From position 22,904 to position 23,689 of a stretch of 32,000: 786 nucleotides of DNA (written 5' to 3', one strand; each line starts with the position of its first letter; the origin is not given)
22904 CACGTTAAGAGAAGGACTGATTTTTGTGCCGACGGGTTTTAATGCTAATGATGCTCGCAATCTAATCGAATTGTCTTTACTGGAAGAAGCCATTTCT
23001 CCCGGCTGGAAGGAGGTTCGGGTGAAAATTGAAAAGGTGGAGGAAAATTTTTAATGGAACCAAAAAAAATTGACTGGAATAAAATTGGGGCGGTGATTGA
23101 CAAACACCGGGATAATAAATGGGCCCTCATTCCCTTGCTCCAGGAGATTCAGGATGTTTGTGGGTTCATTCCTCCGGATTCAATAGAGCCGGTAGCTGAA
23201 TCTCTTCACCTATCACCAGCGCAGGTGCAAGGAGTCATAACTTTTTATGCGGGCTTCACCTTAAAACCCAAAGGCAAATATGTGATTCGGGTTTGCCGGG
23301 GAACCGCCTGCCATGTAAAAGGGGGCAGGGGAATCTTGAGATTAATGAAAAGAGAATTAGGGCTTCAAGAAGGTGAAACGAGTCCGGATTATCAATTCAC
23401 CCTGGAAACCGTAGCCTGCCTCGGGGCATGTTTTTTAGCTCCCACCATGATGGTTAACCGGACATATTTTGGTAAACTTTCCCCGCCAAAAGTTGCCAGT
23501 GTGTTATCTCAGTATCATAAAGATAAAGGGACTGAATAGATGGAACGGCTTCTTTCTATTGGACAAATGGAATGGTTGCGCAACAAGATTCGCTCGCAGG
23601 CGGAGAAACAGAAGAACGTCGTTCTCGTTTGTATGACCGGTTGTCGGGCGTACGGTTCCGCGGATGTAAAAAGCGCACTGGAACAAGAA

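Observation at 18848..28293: Seven-gene cluster wiring MetF/MetV methylene-THF reductase to a NuoE / NuoF::GltD / inactive-FdhA redox module: candidate undescribed MTHFR complex type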

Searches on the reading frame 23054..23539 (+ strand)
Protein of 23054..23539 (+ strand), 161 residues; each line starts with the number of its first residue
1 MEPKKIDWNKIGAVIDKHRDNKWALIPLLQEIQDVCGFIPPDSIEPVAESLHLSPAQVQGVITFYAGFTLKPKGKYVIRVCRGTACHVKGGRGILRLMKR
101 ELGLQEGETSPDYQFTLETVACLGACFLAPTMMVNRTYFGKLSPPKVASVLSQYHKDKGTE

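Call 5: search_protein_families(library=pfam, proteins=[window:23054-23539:+], max_evalue=0.01)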
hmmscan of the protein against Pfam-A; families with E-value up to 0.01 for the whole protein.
window:23054-23539:+ (161 aa): 1 family
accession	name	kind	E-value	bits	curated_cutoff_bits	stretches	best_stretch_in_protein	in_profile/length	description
PF01257.25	2Fe-2S_thioredx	-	8.4e-50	168.8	24.8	1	13-154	3-144/145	Thioredoxin-like [2Fe-2S] ferredoxin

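Call 6: search_protein_families(library=ncbifam, proteins=[window:23054-23539:+], max_evalue=0.001)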
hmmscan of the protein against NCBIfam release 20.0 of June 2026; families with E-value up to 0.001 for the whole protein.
window:23054-23539:+ (161 aa): 9 families
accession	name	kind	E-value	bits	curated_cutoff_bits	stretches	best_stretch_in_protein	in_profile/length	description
NF005722.0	PRK07539.1-2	equivalog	1.5e-42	145.3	141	1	9-154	11-156/157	NADH-quinone oxidoreductase subunit NuoE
NF004638.0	PRK05988.1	equivalog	2.4e-40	137.9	198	1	7-154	10-157/159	formate dehydrogenase subunit gamma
TIGR01958.1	nuoE_fam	subfamily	5.6e-40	136.9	142.4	1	13-154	4-147/148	NADH-quinone oxidoreductase subunit NuoE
NF005747.0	PRK07571.1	equivalog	5.2e-37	127.2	224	1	8-156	22-170/173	bidirectional hydrogenase complex protein HoxE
NF005721.0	PRK07539.1-1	equivalog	1.8e-35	122.6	308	1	13-158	36-181/292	NADH-quinone oxidoreductase subunit NuoE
NF005725.0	PRK07539.1-5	equivalog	1.3e-34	119.4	220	1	13-156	27-173/174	NADH-quinone oxidoreductase subunit NuoE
NF005724.0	PRK07539.1-4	equivalog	3.4e-25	89.3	280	1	22-158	39-176/240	NADH-quinone oxidoreductase subunit NuoE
NF005723.0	PRK07539.1-3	equivalog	7.8e-25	87.6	226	1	22-151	23-153/158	NADH-quinone oxidoreductase subunit NuoE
NF009040.0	PRK12373.1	equivalog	2.8e-21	76.7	514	1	22-159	36-174/400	NADH-quinone oxidoreductase subunit E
